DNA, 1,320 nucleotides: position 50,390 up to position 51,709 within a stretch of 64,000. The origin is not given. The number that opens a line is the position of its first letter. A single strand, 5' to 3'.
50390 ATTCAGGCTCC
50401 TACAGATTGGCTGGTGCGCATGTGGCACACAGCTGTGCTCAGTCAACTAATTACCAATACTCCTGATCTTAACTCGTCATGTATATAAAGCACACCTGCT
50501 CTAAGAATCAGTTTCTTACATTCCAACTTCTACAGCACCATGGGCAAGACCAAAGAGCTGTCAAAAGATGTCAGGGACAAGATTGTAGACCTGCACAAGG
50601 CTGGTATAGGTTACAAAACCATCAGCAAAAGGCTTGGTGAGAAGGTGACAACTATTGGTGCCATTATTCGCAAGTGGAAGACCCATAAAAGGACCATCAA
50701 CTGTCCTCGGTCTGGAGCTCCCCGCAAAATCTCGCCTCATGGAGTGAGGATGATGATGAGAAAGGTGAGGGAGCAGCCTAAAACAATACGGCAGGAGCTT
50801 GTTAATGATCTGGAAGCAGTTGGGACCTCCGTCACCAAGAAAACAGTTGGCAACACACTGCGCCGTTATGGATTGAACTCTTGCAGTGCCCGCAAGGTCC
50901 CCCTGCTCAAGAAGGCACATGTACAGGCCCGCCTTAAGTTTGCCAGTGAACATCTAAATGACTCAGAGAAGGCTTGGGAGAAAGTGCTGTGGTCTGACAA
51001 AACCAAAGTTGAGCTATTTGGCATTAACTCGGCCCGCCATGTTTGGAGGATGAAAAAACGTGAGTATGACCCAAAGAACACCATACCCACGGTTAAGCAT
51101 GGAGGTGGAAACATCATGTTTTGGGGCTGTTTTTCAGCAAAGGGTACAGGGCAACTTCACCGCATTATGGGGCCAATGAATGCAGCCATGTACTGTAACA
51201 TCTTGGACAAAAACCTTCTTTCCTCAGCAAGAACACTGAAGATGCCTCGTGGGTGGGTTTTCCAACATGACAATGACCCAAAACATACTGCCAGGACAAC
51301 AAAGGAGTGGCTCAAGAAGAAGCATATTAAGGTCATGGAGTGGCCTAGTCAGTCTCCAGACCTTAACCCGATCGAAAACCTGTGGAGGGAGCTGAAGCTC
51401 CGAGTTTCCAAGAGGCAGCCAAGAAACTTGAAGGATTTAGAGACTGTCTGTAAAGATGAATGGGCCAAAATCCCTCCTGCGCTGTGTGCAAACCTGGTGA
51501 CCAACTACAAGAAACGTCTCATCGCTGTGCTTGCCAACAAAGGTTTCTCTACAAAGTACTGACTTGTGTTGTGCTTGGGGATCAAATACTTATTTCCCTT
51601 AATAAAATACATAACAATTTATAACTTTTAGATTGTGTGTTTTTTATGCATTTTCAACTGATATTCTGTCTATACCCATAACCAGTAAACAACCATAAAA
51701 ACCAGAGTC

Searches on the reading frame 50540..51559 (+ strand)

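Call 25: search_protein_families(library=pfam, proteins=[window:50540-51559:+], max_evalue=0.001)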
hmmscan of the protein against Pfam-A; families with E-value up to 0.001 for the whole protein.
window:50540-51559:+ (340 aa): 3 families
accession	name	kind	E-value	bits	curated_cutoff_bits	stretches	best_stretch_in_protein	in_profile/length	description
PF25787.1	HTH_SB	-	3e-24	85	43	1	1-52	1-52/53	Sleeping Beauty transposase HTH domain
PF01498.24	HTH_Tnp_Tc3_2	-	5.9e-22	78.2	31.5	1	70-140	2-72/72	Transposase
PF13358.12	DDE_3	-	1.3e-13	51.5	28.6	1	150-300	3-145/146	DDE superfamily endonuclease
